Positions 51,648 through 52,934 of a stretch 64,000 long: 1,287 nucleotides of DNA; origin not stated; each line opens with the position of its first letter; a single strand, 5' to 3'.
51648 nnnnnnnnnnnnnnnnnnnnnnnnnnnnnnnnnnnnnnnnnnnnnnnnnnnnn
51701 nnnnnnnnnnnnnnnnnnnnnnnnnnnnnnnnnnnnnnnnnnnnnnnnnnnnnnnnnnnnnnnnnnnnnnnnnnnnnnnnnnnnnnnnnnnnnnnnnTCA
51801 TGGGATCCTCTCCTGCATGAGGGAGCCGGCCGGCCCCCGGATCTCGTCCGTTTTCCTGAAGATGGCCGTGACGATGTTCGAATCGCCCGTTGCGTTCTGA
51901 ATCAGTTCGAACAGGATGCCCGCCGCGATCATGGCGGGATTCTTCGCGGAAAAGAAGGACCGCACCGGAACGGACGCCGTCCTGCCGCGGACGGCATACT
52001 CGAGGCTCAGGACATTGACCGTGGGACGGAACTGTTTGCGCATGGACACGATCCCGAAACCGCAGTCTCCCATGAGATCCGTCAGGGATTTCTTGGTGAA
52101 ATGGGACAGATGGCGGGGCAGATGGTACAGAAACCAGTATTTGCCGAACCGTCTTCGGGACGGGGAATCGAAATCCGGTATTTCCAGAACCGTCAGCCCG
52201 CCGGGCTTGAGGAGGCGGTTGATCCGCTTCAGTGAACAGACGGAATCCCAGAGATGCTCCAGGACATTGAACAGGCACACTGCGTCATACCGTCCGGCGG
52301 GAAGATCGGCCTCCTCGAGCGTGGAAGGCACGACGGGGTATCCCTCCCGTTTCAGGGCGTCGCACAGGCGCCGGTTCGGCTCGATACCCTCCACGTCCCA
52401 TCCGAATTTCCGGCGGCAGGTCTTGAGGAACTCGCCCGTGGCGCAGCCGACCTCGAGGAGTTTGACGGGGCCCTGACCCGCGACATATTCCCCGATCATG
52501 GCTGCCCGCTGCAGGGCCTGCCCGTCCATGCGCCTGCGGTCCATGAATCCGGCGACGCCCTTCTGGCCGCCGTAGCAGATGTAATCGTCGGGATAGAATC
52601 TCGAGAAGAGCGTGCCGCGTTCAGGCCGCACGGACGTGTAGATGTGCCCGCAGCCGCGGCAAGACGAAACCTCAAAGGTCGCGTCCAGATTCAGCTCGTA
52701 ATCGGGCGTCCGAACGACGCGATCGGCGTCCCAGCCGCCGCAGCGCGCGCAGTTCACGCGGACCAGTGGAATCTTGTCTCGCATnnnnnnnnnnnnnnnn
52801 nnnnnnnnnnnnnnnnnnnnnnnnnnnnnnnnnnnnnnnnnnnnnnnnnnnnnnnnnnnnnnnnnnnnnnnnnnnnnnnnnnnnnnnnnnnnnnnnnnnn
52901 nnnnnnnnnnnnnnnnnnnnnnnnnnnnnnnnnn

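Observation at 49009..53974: Self-contained cluster of three radical SAM enzymes and a Zn-motif methyltransferase with no visible substrate gene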

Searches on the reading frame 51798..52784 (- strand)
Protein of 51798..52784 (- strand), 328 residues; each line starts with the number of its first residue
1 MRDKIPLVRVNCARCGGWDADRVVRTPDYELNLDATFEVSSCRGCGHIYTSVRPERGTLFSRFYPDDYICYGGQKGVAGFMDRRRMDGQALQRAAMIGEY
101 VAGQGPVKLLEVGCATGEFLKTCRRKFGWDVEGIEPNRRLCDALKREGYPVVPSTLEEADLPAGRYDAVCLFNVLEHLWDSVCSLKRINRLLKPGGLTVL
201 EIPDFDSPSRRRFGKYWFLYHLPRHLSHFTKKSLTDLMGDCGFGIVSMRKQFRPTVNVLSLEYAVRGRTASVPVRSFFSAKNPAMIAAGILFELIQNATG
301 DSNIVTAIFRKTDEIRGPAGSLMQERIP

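Call 4: search_protein_families(library=pfam, proteins=[window:51798-52784:-], max_evalue=0.01)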
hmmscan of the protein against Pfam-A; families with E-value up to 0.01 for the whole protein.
window:51798-52784:- (328 aa): 6 families
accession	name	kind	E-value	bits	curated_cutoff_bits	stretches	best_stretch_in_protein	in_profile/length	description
PF13489.12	Methyltransf_23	-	1.1e-25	90.7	27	1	105-247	22-163/164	Methyltransferase domain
PF08241.18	Methyltransf_11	-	1.2e-12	48.7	21.2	1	110-199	1-94/95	Methyltransferase domain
PF13649.12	Methyltransf_25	-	3.5e-11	44.1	27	1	110-196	2-97/97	Methyltransferase domain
PF08242.18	Methyltransf_12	-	1.7e-10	42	30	1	110-197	1-97/98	Methyltransferase domain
PF13847.12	Methyltransf_31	-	1.1e-05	25.5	27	1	108-204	6-113/145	Methyltransferase domain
PF05219.18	DREV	-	8.6e-05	22.2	26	1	97-200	84-186/265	DREV methyltransferase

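Call 5: search_protein_families(library=ncbifam, proteins=[window:51798-52784:-], max_evalue=0.01)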
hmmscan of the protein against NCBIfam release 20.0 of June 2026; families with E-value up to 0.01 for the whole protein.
window:51798-52784:- (328 aa): 5 families
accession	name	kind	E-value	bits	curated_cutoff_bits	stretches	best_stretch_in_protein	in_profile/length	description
NF045667.1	MTase_DVU1556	equivalog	3.9e-07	29.7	155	1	107-200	24-119/213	DVU_1556 family methyltransferase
NF043040.1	corrin_prot_MT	hypoth_equivalog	5.9e-05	22.6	180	1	107-200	43-147/216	corrinoid protein-associated methyltransferase CpaM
TIGR01983.1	UbiG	equivalog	8.9e-05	21.9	102.95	1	107-200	51-151/228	bifunctional 2-polyprenyl-6-hydroxyphenol methylase/3-demethylubiquinol 3-O-methyltransferase UbiG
TIGR04345.1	ovoA_Cterm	equivalog_domain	0.0047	16.5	170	0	165-203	134-172/242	putative 4-mercaptohistidine N1-methyltransferase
TIGR04165.1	methano_modCys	hypoth_equivalog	0.0053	17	60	0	11-51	9-48/50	TIGR04165 family Cys-rich peptide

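Call 9: find_homologous_proteins(query=window:51798-52784:-)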
Query window:51798-52784:- (328 aa): 96 proteins with E <= 0.001 among 2602 candidates.
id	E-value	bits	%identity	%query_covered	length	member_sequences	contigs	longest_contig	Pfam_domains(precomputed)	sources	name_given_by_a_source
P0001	3.7e-225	764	99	100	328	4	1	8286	PF13489.13,PF13649.13,PF08241.19,PF08242.19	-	-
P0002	1.3e-165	568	75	98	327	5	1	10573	PF13847.13,PF13489.13,PF13649.13,PF05219.18,PF08241.19,PF08242.19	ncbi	-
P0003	2.8e-165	567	75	99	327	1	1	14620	PF13489.13,PF13649.13,PF08241.19,PF08242.19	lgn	-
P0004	5.8e-165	566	74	98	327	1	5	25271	PF13489.13,PF13649.13,PF05219.18,PF08241.19,PF08242.19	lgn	-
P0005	8.2e-165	566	73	100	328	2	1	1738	PF13847.13,PF13489.13,PF13649.13,PF05219.18,PF08241.19,PF08242.19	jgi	jgi:SAM-dependent methyltransferase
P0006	1.3e-164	565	73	100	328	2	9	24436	PF13489.13,PF13649.13,PF08241.19,PF08242.19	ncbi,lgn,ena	-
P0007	3.2e-164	564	73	99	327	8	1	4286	PF13847.13,PF13489.13,PF13649.13,PF05219.18,PF08241.19,PF08242.19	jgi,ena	-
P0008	6.5e-164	563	73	99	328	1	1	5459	PF13489.13,PF13649.13,PF08241.19,PF08242.19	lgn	-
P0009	1.7e-163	561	73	99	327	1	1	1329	PF13847.13,PF13489.13,PF13649.13,PF05219.18,PF08241.19,PF08242.19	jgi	jgi:SAM-dependent methyltransferase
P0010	5.4e-163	560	73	99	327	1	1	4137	PF13847.13,PF13489.13,PF13649.13,PF05219.18,PF08241.19,PF08242.19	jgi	-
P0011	1.4e-162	558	73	99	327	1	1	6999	PF13847.13,PF13489.13,PF13649.13,PF05219.18,PF08241.19,PF08242.19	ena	-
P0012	8.4e-162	556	72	99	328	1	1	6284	PF13847.13,PF13489.13,PF13649.13,PF08241.19,PF08242.19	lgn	-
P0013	1.0e-161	556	73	99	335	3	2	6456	PF13489.13,PF13649.13,PF05219.18,PF08241.19,PF08242.19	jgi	jgi:SAM-dependent methyltransferase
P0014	1.9e-161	555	74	97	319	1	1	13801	PF13847.13,PF13489.13,PF13649.13,PF05219.18,PF08241.19,PF08242.19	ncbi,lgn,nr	ncbi:MAG: class I SAM-dependent methyltransferase [Sedimentisphaerales bacterium]|nr:class I SAM-dep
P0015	1.6e-160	552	71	100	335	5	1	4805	PF13847.13,PF13489.13,PF13649.13,PF05219.18,PF08241.19,PF08242.19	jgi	jgi:SAM-dependent methyltransferase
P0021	7.7e-130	451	58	98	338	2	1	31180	PF13489.13,PF13649.13,PF08241.19,PF08242.19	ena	-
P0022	2.5e-129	449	58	99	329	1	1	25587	PF13847.13,PF13489.13,PF13649.13,PF01209.25,PF08241.19,PF08242.19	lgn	-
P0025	2.5e-113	396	52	98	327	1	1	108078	PF13489.13,PF13649.13,PF08241.19,PF08242.19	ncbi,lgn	-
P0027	6.0e-108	379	55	93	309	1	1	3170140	PF13489.13,PF13649.13,PF08241.19,PF08242.19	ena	-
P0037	1.4e-98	348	49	99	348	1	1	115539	PF13847.13,PF13489.13,PF13649.13,PF08241.19,PF08242.19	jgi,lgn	jgi:SAM-dependent methyltransferase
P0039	7.2e-90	319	46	93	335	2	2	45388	PF07021.19,PF13847.13,PF13489.13,PF13649.13,PF08241.19,PF08242.19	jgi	-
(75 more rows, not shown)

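Call 10: find_encoding_contigs(protein=P0025, flank=10000, max_places=2)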
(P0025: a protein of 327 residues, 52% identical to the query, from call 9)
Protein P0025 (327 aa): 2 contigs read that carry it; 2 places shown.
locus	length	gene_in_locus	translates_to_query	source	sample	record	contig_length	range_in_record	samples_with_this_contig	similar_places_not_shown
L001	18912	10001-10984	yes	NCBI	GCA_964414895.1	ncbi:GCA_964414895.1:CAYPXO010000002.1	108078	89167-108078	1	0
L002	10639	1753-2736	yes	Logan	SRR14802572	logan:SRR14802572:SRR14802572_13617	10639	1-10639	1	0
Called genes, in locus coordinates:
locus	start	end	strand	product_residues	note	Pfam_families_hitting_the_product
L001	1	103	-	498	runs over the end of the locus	PF13231:PMT_2 (weak)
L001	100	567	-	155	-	PF00132:Hexapep (faint), PF14602:Hexapep_2 (faint)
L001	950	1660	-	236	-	PF00535:Glycos_transf_2, PF13641:Glyco_tranf_2_3 (weak)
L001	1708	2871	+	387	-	PF01041:DegT_DnrJ_EryC1, PF00155:Aminotran_1_2, PF01212:Beta_elim_lyase (weak)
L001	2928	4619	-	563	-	PF10131:PTPS_related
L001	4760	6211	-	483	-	PF09913:DUF2142, PF13231:PMT_2 (weak)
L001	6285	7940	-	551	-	PF09913:DUF2142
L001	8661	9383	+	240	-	PF00456:Transketolase_N, PF13292:DXP_synthase_N (weak)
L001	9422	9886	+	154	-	PF02779:Transket_pyr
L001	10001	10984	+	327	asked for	PF13489:Methyltransf_23, PF08241:Methyltransf_11, PF08242:Methyltransf_12, PF13649:Methyltransf_25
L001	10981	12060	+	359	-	PF13353:Fer4_12 (weak), PF04055:Radical_SAM, PF13186:SPASM (weak)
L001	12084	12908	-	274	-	PF05050:Methyltransf_21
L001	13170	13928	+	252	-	PF00106:adh_short, PF08659:KR (weak), PF13561:adh_short_C2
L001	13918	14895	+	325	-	PF00535:Glycos_transf_2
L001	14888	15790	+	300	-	PF13489:Methyltransf_23, PF13847:Methyltransf_31, PF08241:Methyltransf_11, PF08242:Methyltransf_12, PF13649:Methyltransf_25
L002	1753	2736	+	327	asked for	PF13489:Methyltransf_23, PF08241:Methyltransf_11, PF08242:Methyltransf_12, PF13649:Methyltransf_25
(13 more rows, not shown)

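Call 11: find_encoding_contigs(protein=P0037, flank=10000, max_places=2)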
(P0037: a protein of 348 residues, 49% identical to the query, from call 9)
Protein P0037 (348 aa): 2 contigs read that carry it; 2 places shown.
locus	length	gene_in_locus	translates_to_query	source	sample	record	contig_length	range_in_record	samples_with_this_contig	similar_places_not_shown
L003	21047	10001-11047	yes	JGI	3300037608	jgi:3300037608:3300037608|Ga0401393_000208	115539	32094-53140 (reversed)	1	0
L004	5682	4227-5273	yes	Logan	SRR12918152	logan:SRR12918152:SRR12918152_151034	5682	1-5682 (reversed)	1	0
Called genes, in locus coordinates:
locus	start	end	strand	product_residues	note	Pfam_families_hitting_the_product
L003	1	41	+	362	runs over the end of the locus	PF03102:NeuB, PF08666:SAF (weak)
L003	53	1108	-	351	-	PF00571:CBS (faint), PF00483:NTP_transferase, PF12804:NTP_transf_3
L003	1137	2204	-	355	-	PF01041:DegT_DnrJ_EryC1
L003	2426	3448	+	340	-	PF01073:3Beta_HSD, PF01370:Epimerase, PF02719:Polysacc_synt_2, PF04321:RmlD_sub_bind, PF05368:NmrA (weak), PF07993:NAD_binding_4, PF13460:NAD_binding_10, PF16363:GDP_Man_Dehyd, +1 more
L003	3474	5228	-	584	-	-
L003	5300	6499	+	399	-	PF01041:DegT_DnrJ_EryC1, PF00155:Aminotran_1_2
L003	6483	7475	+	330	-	PF04055:Radical_SAM, PF13186:SPASM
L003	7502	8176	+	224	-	PF08889:WbqC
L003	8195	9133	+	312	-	PF00535:Glycos_transf_2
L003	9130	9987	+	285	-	PF13489:Methyltransf_23, PF08241:Methyltransf_11, PF08242:Methyltransf_12 (weak), PF13649:Methyltransf_25 (weak)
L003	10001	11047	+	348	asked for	PF13489:Methyltransf_23, PF08241:Methyltransf_11, PF08242:Methyltransf_12, PF13649:Methyltransf_25, PF13847:Methyltransf_31 (weak)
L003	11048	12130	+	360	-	PF04055:Radical_SAM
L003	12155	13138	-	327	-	PF01370:Epimerase, PF02719:Polysacc_synt_2 (faint), PF04321:RmlD_sub_bind (weak), PF16363:GDP_Man_Dehyd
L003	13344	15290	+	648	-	PF13231:PMT_2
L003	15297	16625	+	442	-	PF00535:Glycos_transf_2, PF13641:Glyco_tranf_2_3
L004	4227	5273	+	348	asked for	PF13489:Methyltransf_23, PF08241:Methyltransf_11, PF08242:Methyltransf_12, PF13649:Methyltransf_25, PF13847:Methyltransf_31 (weak)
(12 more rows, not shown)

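Call 12: find_encoding_contigs(protein=P0021, flank=10000, max_places=2)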
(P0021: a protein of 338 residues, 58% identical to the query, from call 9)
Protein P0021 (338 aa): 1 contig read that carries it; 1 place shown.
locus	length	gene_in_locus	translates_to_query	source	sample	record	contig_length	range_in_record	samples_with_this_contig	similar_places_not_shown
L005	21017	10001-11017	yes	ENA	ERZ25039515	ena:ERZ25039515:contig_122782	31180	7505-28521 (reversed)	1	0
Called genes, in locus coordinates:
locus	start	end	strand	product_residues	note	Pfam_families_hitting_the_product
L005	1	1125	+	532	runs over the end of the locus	PF01593:Amino_oxidase, PF13450:NAD_binding_8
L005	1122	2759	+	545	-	PF13231:PMT_2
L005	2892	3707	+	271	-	PF05050:Methyltransf_21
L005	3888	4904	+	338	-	PF04055:Radical_SAM, PF13186:SPASM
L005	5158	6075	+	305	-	PF13489:Methyltransf_23, PF13847:Methyltransf_31 (weak), PF08241:Methyltransf_11, PF08242:Methyltransf_12, PF13649:Methyltransf_25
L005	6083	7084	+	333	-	PF13641:Glyco_tranf_2_3, PF00535:Glycos_transf_2, PF13632:Glyco_trans_2_3 (weak)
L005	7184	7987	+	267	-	PF00456:Transketolase_N, PF13292:DXP_synthase_N (weak), PF00676:E1_dh (faint)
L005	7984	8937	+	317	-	PF02779:Transket_pyr, PF02780:Transketolase_C, PF17147:PFOR_II (weak)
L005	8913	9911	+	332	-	PF00535:Glycos_transf_2, PF10111:Glyco_tranf_2_2 (weak)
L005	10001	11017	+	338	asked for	PF13489:Methyltransf_23, PF08241:Methyltransf_11, PF08242:Methyltransf_12, PF13649:Methyltransf_25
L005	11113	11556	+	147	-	PF04055:Radical_SAM, PF13353:Fer4_12 (weak)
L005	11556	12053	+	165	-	PF13186:SPASM (weak)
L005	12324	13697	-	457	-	PF13701:DDE_Tnp_1_4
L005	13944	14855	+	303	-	PF13489:Methyltransf_23, PF08241:Methyltransf_11, PF08242:Methyltransf_12, PF13649:Methyltransf_25, PF13847:Methyltransf_31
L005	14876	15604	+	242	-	PF13489:Methyltransf_23, PF05175:MTS (weak), PF13649:Methyltransf_25, PF13847:Methyltransf_31, PF08241:Methyltransf_11, PF08242:Methyltransf_12 (faint)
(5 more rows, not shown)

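Call 14: find_encoding_contigs(protein=P0004, flank=10000, max_places=2)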
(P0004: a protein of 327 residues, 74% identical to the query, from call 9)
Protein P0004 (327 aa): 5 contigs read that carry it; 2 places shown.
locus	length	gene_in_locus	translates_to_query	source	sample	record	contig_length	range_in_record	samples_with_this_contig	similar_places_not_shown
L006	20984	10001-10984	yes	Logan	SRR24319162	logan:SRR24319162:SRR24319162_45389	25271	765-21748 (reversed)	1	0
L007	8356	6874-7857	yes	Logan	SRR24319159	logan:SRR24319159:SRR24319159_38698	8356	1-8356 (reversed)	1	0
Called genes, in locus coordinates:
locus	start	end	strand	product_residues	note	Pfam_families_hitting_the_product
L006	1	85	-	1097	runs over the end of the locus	PF07690:MFS_1, PF01564:Spermine_synth, PF13431:TPR_17 (weak), PF14559:TPR_19 (weak), PF20308:TPR-S (weak), PF00515:TPR_1 (weak), PF07719:TPR_2 (weak), PF13432:TPR_16, +8 more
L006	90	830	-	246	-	-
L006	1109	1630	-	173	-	-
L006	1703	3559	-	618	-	PF00515:TPR_1 (weak), PF13414:TPR_11, PF13424:TPR_12, PF13432:TPR_16, PF00515:TPR_1, PF13414:TPR_11, PF13424:TPR_12, PF13432:TPR_16, +23 more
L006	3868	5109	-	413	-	PF01075:Glyco_transf_9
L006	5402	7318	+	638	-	-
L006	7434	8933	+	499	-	PF02310:B12-binding, PF04055:Radical_SAM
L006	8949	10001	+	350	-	PF13353:Fer4_12 (faint), PF04055:Radical_SAM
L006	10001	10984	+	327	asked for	PF05219:DREV (weak), PF13489:Methyltransf_23, PF08241:Methyltransf_11, PF08242:Methyltransf_12, PF13649:Methyltransf_25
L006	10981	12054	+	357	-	PF13353:Fer4_12 (weak), PF04055:Radical_SAM, PF13186:SPASM (weak)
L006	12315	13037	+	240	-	PF00005:ABC_tran, PF13304:AAA_21 (weak)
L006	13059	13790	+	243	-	PF12679:ABC2_membrane_2 (weak), PF12730:ABC2_membrane_4 (weak), PF12698:ABC2_membrane_3 (weak)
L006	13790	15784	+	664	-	PF23357:DUF7088, PF09822:ABC_transp_aux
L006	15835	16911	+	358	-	PF14238:DUF4340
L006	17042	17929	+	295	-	PF13489:Methyltransf_23, PF08003:Methyltransf_9, PF13847:Methyltransf_31, PF08241:Methyltransf_11, PF08242:Methyltransf_12, PF13649:Methyltransf_25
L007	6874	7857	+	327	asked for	PF05219:DREV (weak), PF13489:Methyltransf_23, PF08241:Methyltransf_11, PF08242:Methyltransf_12, PF13649:Methyltransf_25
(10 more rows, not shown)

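Call 15: find_encoding_contigs(protein=P0006, flank=10000, max_places=2)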
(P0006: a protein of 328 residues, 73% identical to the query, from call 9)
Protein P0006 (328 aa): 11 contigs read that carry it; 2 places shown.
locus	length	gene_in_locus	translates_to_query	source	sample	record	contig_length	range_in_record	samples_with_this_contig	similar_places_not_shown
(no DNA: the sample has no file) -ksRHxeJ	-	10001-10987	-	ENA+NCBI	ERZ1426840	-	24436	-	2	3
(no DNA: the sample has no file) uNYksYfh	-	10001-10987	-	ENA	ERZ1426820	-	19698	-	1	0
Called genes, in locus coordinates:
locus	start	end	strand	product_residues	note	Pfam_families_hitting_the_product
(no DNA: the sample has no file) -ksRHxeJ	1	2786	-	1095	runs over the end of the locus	PF07690:MFS_1 (weak), PF01564:Spermine_synth, PF13432:TPR_16 (weak), PF00515:TPR_1 (weak), PF07719:TPR_2 (weak), PF13414:TPR_11 (weak), PF13424:TPR_12, PF13432:TPR_16 (weak), +7 more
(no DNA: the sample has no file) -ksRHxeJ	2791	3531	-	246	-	-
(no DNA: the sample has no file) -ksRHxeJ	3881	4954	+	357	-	PF04321:RmlD_sub_bind, PF05368:NmrA (weak), PF01073:3Beta_HSD, PF01370:Epimerase, PF02719:Polysacc_synt_2, PF13460:NAD_binding_10, PF16363:GDP_Man_Dehyd, PF07993:NAD_binding_4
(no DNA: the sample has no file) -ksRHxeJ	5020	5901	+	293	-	PF01040:UbiA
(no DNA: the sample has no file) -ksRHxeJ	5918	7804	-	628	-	PF13424:TPR_12, PF13414:TPR_11, PF13424:TPR_12, PF13432:TPR_16, PF14559:TPR_19, PF13414:TPR_11, PF13432:TPR_16, PF00515:TPR_1, +19 more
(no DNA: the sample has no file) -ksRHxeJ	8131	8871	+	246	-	PF01209:Ubie_methyltran, PF13489:Methyltransf_23, PF08003:Methyltransf_9 (faint), PF13847:Methyltransf_31, PF08241:Methyltransf_11, PF08242:Methyltransf_12, PF13649:Methyltransf_25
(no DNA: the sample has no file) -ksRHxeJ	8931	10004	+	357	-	PF04055:Radical_SAM, PF13353:Fer4_12 (weak)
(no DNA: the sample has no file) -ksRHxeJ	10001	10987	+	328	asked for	PF13489:Methyltransf_23, PF08241:Methyltransf_11, PF08242:Methyltransf_12, PF13649:Methyltransf_25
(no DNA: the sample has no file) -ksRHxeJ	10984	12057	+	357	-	PF13353:Fer4_12 (weak), PF04055:Radical_SAM, PF13186:SPASM (weak)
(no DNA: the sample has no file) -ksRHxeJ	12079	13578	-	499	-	PF02310:B12-binding, PF04055:Radical_SAM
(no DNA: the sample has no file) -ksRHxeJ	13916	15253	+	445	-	PF02310:B12-binding (weak), PF04055:Radical_SAM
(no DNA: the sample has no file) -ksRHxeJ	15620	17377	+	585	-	-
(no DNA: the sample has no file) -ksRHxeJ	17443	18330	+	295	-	PF13489:Methyltransf_23, PF08003:Methyltransf_9 (weak), PF13847:Methyltransf_31 (weak), PF08241:Methyltransf_11, PF08242:Methyltransf_12, PF13649:Methyltransf_25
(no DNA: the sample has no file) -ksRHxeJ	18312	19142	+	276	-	PF13292:DXP_synthase_N, PF00456:Transketolase_N, PF00676:E1_dh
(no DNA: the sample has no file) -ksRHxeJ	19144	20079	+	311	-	PF02779:Transket_pyr, PF02780:Transketolase_C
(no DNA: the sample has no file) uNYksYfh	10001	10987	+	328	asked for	PF13489:Methyltransf_23, PF08241:Methyltransf_11, PF08242:Methyltransf_12, PF13649:Methyltransf_25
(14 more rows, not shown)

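Call 16: find_encoding_contigs(protein=P0027, flank=10000, max_places=1)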
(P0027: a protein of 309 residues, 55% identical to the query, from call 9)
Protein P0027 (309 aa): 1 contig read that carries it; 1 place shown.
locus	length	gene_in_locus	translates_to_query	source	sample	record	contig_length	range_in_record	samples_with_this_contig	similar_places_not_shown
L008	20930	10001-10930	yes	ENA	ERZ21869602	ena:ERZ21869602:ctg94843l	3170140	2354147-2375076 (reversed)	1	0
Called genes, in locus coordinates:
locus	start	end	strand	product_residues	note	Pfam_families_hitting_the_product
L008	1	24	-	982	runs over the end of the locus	PF05226:CHASE2, PF00211:Guanylate_cyc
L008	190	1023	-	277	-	PF13489:Methyltransf_23, PF01209:Ubie_methyltran (weak), PF08241:Methyltransf_11, PF08242:Methyltransf_12, PF13649:Methyltransf_25, PF13847:Methyltransf_31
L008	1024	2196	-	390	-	PF00155:Aminotran_1_2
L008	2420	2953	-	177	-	PF08241:Methyltransf_11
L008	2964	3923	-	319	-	PF00106:adh_short (weak), PF01073:3Beta_HSD, PF01370:Epimerase, PF02719:Polysacc_synt_2, PF04321:RmlD_sub_bind, PF07993:NAD_binding_4 (faint), PF13460:NAD_binding_10, PF16363:GDP_Man_Dehyd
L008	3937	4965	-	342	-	PF00106:adh_short, PF01073:3Beta_HSD, PF01370:Epimerase, PF02719:Polysacc_synt_2, PF04321:RmlD_sub_bind, PF07993:NAD_binding_4, PF08659:KR, PF16363:GDP_Man_Dehyd, +1 more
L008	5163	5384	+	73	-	PF01106:NifU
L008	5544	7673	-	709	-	PF04055:Radical_SAM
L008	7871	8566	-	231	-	PF01209:Ubie_methyltran, PF05401:NodS, PF05175:MTS, PF13489:Methyltransf_23, PF08241:Methyltransf_11, PF08242:Methyltransf_12, PF13649:Methyltransf_25, PF13847:Methyltransf_31, +3 more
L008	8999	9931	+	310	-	PF04055:Radical_SAM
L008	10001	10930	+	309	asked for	PF13489:Methyltransf_23, PF08241:Methyltransf_11, PF08242:Methyltransf_12, PF13649:Methyltransf_25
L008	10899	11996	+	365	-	PF04055:Radical_SAM, PF13353:Fer4_12 (weak), PF13186:SPASM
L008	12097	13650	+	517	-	PF13231:PMT_2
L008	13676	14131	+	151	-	PF13279:4HBT_2, PF03061:4HBT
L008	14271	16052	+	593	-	-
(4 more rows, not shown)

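Call 19: find_related_loci(query=A1, collection=genome_contigs, flank=10000)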
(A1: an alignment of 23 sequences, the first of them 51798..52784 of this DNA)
Query A1 (328 aa) in genome_contigs; peptide patterns used: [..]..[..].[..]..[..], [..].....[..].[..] (x = any residue, [..] = any of these).
325 stretches matched a pattern; 244 encode a relative of the query (tblastn E <= 1e-3); the best 80 are kept; 80 distinct loci.
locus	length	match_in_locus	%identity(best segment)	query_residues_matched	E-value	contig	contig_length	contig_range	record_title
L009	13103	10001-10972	74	3-326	6e-167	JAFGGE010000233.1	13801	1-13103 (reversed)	MAG: Sedimentisphaerales bacterium isolate Zod_Metabat.1370 k87_9530008, whole genome shotgun sequence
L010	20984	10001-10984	73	1-328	3e-165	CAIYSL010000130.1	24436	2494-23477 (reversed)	MAG: uncultured Syntrophobacterales bacterium isolate LaPlata_bin-3846 genome assembly, contig: bin-3846:130/141, whole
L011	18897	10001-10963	52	7-327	6e-122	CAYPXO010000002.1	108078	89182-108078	MAG TPA_asm: uncultured Pseudomonadales bacterium isolate SRP323688_co1_104 genome assembly, contig: NODE_371_length_108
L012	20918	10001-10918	46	7-311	6e-99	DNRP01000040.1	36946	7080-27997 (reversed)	MAG TPA_asm: Cyanobacteria bacterium UBA9971 contig_5885, whole genome shotgun sequence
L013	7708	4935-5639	35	12-249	8e-35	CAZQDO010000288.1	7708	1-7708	MAG TPA_asm: uncultured Anaerolineae bacterium isolate binchicken_co338_52 genome assembly, contig: NODE_2698_length_770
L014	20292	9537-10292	35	12-268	1e-34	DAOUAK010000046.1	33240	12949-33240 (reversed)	MAG TPA_asm: Chloroflexia bacterium isolate H63_651 k137_176870, whole genome shotgun sequence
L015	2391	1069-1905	33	1-276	8e-35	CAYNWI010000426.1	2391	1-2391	MAG TPA_asm: uncultured Anaerolineae bacterium isolate binchicken_co196_404 genome assembly, contig: NODE_70871_length_2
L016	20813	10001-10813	31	1-243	8e-35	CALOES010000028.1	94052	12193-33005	MAG: uncultured Planctomycetaceae bacterium isolate LOGT_bin.0190 genome assembly, contig: contig_53042, whole genome sh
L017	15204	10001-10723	33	5-246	8e-34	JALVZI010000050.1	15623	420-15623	MAG: Anaerolineae bacterium isolate T10_metabat1_scaf2bin.004 T10_NODE_1186_length_15623_cov_7.979414, whole genome shot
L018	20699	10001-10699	30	10-246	5e-33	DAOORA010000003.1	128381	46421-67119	MAG TPA_asm: Bacteroidales bacterium isolate AMR_MDS_2557 NODE_110_length_128381_cov_32.851028, whole genome shotgun seq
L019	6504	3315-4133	33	12-285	3e-33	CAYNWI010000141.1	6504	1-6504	MAG TPA_asm: uncultured Anaerolineae bacterium isolate binchicken_co196_404 genome assembly, contig: NODE_16046_length_6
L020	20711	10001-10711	33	10-249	2e-32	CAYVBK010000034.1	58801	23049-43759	MAG TPA_asm: uncultured Anaerolineae bacterium isolate binchicken_co44_225 genome assembly, contig: NODE_980_length_5880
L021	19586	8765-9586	30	11-285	4e-32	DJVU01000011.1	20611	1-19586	MAG TPA_asm: Bacteroidales bacterium UBA6248 UBA6248_contig_120424, whole genome shotgun sequence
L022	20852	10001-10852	31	3-268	8e-32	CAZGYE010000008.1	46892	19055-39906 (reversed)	MAG TPA_asm: uncultured Planctomycetaceae bacterium isolate binchicken_co253_186 genome assembly, contig: NODE_268_lengt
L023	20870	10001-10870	29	12-300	1e-31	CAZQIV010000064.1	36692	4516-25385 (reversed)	MAG TPA_asm: uncultured Lentimicrobiaceae bacterium isolate SRP191223_co1_241 genome assembly, contig: NODE_812_length_3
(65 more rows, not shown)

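Call 23: search_solved_structures(query=A1, max_evalue=0.01)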
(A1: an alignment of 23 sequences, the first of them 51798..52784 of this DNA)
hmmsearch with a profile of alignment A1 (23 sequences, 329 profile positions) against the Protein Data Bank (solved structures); distinct sequences matched with E-value up to 0.01: 69 (the best 60 are shown).
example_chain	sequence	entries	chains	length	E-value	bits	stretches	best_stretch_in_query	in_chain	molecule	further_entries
2p7h_A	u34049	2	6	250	3.3e-14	55.9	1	98-216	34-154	Hypothetical protein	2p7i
1vlm_A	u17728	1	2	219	1.1e-13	54.1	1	111-251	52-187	SAM-dependent methyltransferase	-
3cc8_A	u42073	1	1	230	1.6e-13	53.7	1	102-249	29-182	Putative methyltransferase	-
3dli_A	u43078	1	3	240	1.9e-09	40.3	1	100-250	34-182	methyltransferase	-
4rv9_A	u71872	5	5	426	8.1e-09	38.2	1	85-250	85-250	D-mycarose 3-C-methyltransferase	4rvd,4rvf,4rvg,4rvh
2avn_A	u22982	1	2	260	1.5e-08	37.3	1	98-216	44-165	ubiquinone/menaquinone biosynthesis methyltransferase-related protein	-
4e2y_A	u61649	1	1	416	1.7e-08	37.1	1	37-250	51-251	TcaB9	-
3ndi_A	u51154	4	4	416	3e-08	36.3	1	37-250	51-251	Methyltransferase | TcaB9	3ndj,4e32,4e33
4e2x_A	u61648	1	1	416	3e-08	36.3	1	37-250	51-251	TcaB9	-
4e31_A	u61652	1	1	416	1e-07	34.5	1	109-250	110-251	TcaB9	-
5z9o_A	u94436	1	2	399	3.3e-07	32.9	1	88-202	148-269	Cyclopropane-fatty-acyl-phospholipid synthase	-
4e2z_A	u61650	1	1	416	4.2e-07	32.5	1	37-250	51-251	TcaB9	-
4e30_A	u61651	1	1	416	4.9e-07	32.3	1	37-250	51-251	TcaB9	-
3mgg_A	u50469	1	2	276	5e-07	32.3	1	84-202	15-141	Methyltransferase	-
4kdr_A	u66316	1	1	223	5.7e-07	32.1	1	108-205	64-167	3-demethylubiquinone-9 3-methyltransferase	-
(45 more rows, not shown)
